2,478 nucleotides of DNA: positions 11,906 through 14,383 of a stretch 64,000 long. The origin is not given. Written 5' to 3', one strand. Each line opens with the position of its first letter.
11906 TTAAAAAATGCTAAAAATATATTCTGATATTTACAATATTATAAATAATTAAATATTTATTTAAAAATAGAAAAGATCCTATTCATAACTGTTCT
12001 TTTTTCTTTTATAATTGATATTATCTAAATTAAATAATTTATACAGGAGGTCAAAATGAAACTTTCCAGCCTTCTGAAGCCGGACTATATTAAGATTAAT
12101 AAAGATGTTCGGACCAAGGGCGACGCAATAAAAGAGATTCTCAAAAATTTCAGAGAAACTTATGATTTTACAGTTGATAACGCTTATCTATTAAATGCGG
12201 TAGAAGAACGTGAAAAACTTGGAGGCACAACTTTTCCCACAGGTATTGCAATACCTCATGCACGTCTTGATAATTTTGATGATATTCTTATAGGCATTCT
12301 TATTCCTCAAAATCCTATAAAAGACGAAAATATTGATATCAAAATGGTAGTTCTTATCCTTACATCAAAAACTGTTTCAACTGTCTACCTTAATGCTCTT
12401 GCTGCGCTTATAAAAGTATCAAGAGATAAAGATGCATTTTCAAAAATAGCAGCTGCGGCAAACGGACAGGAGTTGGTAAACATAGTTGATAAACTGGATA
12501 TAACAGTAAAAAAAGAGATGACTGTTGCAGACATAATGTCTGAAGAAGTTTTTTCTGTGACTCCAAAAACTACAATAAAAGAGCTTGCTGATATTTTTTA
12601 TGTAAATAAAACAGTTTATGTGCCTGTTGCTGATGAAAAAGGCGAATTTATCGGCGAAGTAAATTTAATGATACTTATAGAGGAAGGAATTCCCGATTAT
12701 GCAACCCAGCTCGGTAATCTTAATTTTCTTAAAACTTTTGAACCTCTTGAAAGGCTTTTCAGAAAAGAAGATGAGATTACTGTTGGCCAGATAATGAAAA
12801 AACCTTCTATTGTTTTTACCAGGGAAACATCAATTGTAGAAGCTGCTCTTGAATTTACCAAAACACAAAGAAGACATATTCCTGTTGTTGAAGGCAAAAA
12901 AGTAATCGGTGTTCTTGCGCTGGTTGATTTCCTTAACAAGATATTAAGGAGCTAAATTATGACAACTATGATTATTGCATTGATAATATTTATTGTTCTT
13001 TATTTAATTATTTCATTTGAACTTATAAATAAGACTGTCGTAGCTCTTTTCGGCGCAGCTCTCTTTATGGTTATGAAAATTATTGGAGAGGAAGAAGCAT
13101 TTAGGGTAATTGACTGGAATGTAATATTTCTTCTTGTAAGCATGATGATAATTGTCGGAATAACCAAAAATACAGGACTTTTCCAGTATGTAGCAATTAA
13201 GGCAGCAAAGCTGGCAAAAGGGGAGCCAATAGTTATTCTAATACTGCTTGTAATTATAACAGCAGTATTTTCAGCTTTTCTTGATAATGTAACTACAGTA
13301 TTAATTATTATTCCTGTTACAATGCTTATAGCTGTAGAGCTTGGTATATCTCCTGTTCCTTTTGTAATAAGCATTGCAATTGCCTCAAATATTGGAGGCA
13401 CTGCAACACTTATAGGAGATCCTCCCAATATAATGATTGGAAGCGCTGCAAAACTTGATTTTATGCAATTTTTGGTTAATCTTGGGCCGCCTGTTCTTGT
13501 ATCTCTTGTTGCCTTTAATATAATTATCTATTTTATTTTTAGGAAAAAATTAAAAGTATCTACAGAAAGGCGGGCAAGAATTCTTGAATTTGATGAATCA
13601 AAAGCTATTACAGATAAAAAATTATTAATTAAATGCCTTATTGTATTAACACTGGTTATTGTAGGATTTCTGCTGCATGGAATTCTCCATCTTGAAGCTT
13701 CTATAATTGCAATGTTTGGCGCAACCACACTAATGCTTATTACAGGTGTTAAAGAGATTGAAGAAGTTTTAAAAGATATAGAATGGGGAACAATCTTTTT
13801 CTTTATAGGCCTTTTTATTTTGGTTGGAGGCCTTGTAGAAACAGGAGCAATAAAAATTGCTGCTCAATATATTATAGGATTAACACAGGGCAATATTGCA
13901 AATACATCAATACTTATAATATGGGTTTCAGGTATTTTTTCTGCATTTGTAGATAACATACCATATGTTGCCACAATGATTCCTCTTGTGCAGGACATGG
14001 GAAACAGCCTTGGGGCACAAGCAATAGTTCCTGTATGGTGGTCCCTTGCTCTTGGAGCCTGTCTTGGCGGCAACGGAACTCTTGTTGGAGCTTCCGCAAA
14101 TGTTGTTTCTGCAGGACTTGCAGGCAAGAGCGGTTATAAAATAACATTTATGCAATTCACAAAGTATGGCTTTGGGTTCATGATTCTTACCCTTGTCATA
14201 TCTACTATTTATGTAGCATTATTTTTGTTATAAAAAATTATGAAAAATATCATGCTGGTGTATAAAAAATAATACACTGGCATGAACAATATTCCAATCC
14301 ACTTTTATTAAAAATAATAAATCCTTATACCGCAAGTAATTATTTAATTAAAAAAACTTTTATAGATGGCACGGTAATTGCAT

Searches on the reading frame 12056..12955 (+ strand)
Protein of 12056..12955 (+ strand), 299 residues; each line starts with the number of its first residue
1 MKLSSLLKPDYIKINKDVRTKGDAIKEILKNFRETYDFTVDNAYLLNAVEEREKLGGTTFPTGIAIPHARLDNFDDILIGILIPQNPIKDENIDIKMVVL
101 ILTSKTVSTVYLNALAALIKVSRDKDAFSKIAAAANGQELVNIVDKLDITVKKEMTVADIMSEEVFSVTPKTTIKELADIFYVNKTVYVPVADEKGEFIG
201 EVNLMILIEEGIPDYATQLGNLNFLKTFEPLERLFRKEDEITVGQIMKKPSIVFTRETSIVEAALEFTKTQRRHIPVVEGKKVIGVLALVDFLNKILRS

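Call 21: search_protein_families(library=pfam, proteins=[window:12056-12955:+], max_evalue=0.01)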
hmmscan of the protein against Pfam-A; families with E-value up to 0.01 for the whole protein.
window:12056-12955:+ (299 aa): 2 families
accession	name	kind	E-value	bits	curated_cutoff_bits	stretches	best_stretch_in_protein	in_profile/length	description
PF00359.27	PTS_EIIA_2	-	8.6e-21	74.9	27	1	6-145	2-142/144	Phosphoenolpyruvate-dependent sugar phosphotransferase system, EIIA 2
PF00571.33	CBS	-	7.7e-19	68.2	24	2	243-297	1-56/57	CBS domain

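Call 23: find_homologous_proteins(query=window:12056-12952:+, max_evalue=1e-20)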
Query window:12056-12952:+ (299 aa): 258 proteins with E <= 1e-20 among 4064 candidates; the best 120 are listed.
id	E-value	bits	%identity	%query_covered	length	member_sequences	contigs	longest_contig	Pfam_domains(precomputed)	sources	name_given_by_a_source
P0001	3.7e-184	628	100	100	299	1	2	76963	PF00359.28,PF00571.34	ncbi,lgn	-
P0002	7.5e-164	562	87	100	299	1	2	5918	PF00359.28,PF00571.34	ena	-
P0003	4.9e-156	536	84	100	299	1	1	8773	PF00359.28,PF00571.34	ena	-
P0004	2.6e-155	534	84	100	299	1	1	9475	PF00359.28,PF00571.34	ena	-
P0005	1.3e-118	413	65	100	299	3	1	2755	PF00359.28,PF00571.34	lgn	-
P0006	6.2e-114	398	61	100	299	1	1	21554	PF00359.28,PF00571.34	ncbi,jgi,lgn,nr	ncbi:MAG: CBS domain-containing protein [Spirochaetia bacterium]|jgi:PTS system nitrogen regulatory 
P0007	1.7e-112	393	62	100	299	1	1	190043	PF00359.28,PF00571.34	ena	-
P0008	3.1e-112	392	62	100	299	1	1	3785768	PF00359.28,PF00571.34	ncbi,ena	-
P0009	9.1e-112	391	62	100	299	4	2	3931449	PF00359.28,PF00571.34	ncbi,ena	-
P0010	2.7e-111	389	62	100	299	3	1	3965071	PF00359.28,PF00571.34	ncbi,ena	-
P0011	4.5e-111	389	60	100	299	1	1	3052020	PF00359.28,PF00571.34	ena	-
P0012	2.8e-110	386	62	100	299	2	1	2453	PF00359.28,PF00571.34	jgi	jgi:nitrogen PTS system EIIA component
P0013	1.1e-109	384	60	100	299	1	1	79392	PF00359.28,PF00571.34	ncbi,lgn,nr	ncbi:MAG: CBS domain-containing protein [Spirochaetales bacterium]|nr:CBS domain-containing protein 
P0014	1.6e-109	384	60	100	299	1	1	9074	PF00359.28,PF00571.34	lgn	-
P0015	1.3e-108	381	59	100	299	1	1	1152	PF00359.28,PF00571.34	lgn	-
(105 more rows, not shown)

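Call 24: find_encoding_contigs(protein=P0001, flank=10000, max_places=4)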
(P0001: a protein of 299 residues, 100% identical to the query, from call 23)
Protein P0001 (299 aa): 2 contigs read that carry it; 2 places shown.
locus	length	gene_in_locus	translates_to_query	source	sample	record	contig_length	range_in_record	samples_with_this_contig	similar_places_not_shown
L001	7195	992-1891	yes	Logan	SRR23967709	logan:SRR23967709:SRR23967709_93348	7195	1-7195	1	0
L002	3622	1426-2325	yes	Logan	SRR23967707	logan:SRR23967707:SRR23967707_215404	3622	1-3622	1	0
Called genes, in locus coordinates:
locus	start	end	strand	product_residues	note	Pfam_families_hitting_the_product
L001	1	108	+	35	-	?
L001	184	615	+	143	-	PF00137:ATP-synt_C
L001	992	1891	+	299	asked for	PF00359:PTS_EIIA_2, PF00571:CBS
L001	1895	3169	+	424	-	PF00939:Na_sulph_symp, PF02040:ArsB, PF03600:CitMHS, PF16980:CitMHS_2, PF00939:Na_sulph_symp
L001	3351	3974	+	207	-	-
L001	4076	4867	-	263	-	-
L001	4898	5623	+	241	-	PF10016:DUF2259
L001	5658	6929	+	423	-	PF26331:DUF8086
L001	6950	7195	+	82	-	?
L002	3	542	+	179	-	?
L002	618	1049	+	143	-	PF00137:ATP-synt_C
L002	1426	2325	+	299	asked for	PF00359:PTS_EIIA_2, PF00571:CBS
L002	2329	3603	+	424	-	PF00939:Na_sulph_symp, PF02040:ArsB, PF03600:CitMHS, PF16980:CitMHS_2, PF00939:Na_sulph_symp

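Call 25: find_encoding_contigs(protein=P0002, flank=10000, max_places=4)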
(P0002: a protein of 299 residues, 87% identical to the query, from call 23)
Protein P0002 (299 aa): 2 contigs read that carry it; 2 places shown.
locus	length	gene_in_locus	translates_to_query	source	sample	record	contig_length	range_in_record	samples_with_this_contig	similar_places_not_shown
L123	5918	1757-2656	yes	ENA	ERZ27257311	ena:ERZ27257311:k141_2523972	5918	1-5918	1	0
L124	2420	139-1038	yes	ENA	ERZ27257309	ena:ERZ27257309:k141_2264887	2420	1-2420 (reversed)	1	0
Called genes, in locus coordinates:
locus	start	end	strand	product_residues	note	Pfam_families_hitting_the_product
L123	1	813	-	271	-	?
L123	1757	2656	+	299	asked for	PF00359:PTS_EIIA_2, PF00571:CBS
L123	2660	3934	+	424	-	PF00939:Na_sulph_symp, PF02040:ArsB, PF03600:CitMHS, PF16980:CitMHS_2, PF00939:Na_sulph_symp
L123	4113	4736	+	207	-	-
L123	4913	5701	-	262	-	-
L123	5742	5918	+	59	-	?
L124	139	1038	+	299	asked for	PF00359:PTS_EIIA_2, PF00571:CBS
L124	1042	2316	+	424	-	PF00939:Na_sulph_symp, PF02040:ArsB, PF03600:CitMHS, PF16980:CitMHS_2, PF00939:Na_sulph_symp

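Call 26: find_encoding_contigs(protein=P0003, flank=10000, max_places=4)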
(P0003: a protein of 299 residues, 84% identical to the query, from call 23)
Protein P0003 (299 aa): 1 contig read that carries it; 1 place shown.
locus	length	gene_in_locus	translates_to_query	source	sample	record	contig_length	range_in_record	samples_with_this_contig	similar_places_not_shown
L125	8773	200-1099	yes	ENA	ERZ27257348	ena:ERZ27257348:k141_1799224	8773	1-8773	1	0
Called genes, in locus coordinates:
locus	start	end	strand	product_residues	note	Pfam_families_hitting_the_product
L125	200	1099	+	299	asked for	PF00359:PTS_EIIA_2, PF00571:CBS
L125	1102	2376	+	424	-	PF00939:Na_sulph_symp, PF02040:ArsB, PF03600:CitMHS, PF16980:CitMHS_2, PF00939:Na_sulph_symp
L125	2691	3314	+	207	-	-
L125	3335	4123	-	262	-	-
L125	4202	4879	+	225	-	PF10016:DUF2259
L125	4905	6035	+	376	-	PF26331:DUF8086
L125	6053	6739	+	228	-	-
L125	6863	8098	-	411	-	PF00375:SDF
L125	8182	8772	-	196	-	?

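Call 27: find_encoding_contigs(protein=P0004, flank=10000, max_places=4)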
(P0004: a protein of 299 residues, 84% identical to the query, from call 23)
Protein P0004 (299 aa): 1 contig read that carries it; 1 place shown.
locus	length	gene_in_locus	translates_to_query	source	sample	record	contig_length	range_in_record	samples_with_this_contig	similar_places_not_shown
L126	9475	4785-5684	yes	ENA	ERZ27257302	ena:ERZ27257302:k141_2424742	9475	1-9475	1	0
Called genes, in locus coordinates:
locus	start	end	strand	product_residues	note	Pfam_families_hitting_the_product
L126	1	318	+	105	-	?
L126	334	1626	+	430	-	PF02874:ATP-synt_ab_N, PF00006:ATP-synt_ab, PF22919:ATP-synt_VA_C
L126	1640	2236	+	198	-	PF01813:ATP-synt_D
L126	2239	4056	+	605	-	PF01496:V_ATPase_I (faint)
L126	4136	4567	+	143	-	PF00137:ATP-synt_C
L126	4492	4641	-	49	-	-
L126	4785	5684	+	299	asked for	PF00359:PTS_EIIA_2, PF00571:CBS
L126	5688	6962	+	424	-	PF00939:Na_sulph_symp, PF02040:ArsB, PF03600:CitMHS, PF16980:CitMHS_2, PF00939:Na_sulph_symp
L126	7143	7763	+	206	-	-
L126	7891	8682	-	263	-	-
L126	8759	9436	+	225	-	PF10016:DUF2259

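Call 76: search_protein_families(library=pfam, proteins=[L123:1-813:-], max_evalue=0.001)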
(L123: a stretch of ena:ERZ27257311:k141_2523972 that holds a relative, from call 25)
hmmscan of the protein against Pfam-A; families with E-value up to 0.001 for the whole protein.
L123:1-813:- (271 aa): 2 families
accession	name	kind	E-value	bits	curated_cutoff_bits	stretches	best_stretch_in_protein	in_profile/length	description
PF09479.16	Flg_new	-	6e-16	58.8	27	1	42-110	1-65/65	Listeria-Bacteroides repeat domain (List_Bact_rpt)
PF07603.17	Lcl_C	-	4.2e-06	27.5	34.9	1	193-267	22-101/117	Lcl C-terminal domain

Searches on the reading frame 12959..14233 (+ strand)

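Call 78: search_protein_families(library=pfam, proteins=[window:12959-14233:+], max_evalue=0.00001)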
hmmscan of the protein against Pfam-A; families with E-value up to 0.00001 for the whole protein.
window:12959-14233:+ (424 aa): 3 families
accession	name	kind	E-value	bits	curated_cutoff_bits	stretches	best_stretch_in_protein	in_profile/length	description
PF03600.22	CitMHS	-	2e-99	333.3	31.9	1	15-366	1-336/336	Citrate transporter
PF00939.25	Na_sulph_symp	-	4.3e-20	72.6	27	2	164-419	211-462/472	Sodium:sulfate symporter transmembrane region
PF02040.21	ArsB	-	3.4e-18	66.7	22.2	1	8-419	3-419/423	Arsenical pump membrane protein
